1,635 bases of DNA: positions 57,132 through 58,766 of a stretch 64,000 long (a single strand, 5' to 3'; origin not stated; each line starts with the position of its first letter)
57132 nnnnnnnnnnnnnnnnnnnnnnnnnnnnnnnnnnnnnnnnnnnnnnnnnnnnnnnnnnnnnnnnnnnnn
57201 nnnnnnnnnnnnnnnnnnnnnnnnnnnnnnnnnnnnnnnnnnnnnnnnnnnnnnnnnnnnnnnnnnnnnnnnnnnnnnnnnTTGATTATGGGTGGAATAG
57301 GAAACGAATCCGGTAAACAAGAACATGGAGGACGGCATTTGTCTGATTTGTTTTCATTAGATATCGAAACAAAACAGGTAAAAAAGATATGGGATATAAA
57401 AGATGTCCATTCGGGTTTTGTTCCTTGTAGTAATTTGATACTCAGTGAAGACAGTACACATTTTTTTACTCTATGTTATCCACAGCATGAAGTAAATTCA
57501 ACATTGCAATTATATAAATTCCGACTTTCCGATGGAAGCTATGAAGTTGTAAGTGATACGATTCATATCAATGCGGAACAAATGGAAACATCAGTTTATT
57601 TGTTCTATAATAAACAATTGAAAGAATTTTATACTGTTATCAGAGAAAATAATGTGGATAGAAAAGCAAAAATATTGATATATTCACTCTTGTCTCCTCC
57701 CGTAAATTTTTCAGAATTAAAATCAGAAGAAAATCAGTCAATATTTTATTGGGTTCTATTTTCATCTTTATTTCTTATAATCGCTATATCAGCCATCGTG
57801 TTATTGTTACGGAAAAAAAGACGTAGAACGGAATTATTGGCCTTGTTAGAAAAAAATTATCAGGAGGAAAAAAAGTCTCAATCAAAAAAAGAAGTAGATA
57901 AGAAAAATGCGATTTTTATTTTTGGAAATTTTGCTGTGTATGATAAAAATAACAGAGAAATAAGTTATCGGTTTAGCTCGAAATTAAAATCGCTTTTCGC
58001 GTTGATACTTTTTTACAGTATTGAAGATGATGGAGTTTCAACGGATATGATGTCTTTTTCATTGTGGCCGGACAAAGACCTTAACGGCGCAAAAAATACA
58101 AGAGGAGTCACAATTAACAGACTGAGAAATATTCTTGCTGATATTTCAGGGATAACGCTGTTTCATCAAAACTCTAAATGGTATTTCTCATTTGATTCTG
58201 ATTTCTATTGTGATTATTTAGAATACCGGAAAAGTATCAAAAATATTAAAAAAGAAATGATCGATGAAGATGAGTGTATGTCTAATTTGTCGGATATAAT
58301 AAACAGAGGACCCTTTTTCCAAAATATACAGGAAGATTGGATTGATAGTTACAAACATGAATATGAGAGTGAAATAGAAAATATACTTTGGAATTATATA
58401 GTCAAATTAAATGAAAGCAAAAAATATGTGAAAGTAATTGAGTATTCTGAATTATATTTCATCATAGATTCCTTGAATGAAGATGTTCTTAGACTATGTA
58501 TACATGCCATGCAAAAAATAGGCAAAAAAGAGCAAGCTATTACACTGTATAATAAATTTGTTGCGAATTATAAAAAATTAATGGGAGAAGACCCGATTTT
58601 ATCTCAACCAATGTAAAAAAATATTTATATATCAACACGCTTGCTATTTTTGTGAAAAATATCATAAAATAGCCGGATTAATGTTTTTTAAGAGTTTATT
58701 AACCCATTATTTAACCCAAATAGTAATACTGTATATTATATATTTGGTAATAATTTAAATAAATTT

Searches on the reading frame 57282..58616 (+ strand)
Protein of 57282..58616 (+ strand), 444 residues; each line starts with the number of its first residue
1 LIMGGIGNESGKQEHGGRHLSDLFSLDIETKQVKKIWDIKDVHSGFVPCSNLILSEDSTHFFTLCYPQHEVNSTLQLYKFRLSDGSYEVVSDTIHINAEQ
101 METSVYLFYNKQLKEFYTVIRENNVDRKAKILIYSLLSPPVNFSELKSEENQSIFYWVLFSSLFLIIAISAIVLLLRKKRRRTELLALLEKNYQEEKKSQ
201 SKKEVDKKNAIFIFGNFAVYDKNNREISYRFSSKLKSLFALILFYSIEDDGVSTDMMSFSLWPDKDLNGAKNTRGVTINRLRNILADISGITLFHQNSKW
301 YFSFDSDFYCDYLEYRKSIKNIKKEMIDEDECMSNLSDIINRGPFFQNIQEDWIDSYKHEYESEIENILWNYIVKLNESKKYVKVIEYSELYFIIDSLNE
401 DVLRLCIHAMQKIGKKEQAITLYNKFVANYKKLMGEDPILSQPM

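Call 10: search_protein_families(library=pfam, proteins=[window:57282-58616:+], max_evalue=10)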
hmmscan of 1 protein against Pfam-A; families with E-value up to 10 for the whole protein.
window:57282-58616:+ (444 aa): 7 families
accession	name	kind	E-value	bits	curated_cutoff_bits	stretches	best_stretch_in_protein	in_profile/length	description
PF19281.4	PHYHIP_C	-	0.0086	16.1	27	1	288-365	98-175/221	Phytanoyl-CoA hydroxylase-interacting protein C-terminus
PF03704.23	BTAD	-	0.017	15.9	22.1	1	342-438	37-134/146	Bacterial transcriptional activator domain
PF13174.12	TPR_6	-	0.094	13.9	26.3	1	409-431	9-31/33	Tetratricopeptide repeat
PF14316.11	DUF4381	-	0.11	13.2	27.2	1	154-197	19-60/145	Domain of unknown function (DUF4381)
PF06237.18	SLC52_ribofla_tr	-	0.11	12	27.9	1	142-263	180-298/429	Solute carrier family 52, riboflavin transporter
PF07934.18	OGG_N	-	0.33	11.6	23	0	11-41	61-91/115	8-oxoguanine DNA glycosylase, N-terminal domain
PF21728.3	PADR1_N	-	2.4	9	25.7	0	181-202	27-48/60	PADR1, N-terminal helical domain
